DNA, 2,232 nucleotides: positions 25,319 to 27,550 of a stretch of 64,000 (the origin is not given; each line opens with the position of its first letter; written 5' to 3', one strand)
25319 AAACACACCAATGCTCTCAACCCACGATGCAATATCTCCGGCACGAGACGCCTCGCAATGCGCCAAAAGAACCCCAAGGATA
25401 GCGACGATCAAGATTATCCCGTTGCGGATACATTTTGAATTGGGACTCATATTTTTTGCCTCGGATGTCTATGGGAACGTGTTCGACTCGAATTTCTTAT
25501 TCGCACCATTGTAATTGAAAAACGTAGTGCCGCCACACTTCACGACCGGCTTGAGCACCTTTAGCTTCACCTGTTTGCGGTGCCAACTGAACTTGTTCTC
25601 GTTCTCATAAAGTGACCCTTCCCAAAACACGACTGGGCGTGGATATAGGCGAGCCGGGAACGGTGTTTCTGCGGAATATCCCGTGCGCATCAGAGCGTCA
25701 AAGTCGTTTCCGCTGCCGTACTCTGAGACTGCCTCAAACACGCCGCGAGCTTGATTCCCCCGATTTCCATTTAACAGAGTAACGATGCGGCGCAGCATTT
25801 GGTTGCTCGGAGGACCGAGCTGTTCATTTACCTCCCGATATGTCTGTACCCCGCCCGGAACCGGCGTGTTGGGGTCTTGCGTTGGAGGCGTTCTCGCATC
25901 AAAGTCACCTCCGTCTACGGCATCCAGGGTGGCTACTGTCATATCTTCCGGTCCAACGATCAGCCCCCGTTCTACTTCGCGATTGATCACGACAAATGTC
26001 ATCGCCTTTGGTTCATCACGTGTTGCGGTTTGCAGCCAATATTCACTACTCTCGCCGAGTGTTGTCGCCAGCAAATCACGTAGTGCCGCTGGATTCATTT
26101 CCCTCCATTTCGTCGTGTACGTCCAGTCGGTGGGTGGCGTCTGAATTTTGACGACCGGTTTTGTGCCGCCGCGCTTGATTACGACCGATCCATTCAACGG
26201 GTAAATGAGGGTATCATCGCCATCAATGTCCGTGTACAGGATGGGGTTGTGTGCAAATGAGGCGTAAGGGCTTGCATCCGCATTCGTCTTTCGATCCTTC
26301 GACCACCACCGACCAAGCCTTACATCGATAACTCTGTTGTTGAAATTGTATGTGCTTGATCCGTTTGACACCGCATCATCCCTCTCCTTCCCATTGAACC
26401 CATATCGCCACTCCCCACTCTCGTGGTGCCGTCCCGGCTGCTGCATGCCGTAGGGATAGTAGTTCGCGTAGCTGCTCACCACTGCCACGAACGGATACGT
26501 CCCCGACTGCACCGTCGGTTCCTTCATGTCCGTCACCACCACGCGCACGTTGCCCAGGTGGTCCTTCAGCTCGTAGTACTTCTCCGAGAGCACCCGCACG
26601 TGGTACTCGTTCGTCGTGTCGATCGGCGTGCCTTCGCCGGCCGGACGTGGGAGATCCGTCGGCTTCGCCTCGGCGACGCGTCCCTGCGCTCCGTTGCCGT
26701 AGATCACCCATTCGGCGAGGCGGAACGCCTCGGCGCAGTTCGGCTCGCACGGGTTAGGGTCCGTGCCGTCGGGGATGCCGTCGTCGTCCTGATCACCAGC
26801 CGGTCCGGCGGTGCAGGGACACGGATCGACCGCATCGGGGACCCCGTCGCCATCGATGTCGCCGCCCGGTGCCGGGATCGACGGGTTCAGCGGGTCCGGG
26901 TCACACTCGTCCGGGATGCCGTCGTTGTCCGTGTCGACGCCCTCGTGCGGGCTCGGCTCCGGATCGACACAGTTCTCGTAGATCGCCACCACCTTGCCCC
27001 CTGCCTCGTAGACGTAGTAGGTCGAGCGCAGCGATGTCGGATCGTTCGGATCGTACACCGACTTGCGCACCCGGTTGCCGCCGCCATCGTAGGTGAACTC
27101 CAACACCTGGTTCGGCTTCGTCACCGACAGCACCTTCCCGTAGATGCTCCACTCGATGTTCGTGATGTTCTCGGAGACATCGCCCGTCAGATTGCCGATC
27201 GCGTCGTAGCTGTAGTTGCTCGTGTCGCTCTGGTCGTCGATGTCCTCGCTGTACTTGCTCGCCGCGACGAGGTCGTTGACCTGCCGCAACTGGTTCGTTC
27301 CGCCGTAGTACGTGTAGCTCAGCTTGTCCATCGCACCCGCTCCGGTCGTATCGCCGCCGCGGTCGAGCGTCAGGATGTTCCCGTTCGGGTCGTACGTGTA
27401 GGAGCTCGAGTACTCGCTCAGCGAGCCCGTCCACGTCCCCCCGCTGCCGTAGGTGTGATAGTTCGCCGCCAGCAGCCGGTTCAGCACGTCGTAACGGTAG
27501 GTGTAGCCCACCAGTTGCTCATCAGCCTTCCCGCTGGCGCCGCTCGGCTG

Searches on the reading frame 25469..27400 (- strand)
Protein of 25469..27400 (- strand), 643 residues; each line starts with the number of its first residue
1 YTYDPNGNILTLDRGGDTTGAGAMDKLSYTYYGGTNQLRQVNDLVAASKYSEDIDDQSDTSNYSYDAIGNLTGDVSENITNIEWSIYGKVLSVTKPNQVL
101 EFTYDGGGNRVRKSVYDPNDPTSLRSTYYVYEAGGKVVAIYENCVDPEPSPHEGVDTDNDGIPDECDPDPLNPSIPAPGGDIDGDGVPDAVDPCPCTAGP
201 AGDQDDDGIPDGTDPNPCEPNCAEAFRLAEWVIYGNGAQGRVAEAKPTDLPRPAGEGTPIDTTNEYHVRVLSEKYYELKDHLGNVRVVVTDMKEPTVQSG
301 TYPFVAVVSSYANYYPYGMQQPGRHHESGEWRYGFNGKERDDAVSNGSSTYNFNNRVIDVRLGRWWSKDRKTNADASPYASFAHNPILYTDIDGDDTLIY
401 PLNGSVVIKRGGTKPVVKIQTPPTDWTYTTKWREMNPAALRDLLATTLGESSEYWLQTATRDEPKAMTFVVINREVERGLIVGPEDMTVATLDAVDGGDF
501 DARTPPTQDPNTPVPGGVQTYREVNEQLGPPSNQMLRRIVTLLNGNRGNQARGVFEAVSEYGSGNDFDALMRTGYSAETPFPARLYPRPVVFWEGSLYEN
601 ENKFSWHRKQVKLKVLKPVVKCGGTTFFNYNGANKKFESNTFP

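Call 88: search_protein_families(library=ncbifam, proteins=[window:25469-27400:-], max_evalue=0.01)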
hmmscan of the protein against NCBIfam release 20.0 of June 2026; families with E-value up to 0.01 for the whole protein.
window:25469-27400:- (643 aa): 2 families
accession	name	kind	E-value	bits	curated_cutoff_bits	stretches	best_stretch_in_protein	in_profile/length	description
TIGR03696.1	Rhs_assc_core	domain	1.4e-08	35.1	32.5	1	314-394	1-75/76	RHS repeat-associated core domain-containing protein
TIGR01643.1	YD_repeat_2x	repeat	0.0068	16.9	15.8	0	88-113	5-31/42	YD repeat-containing protein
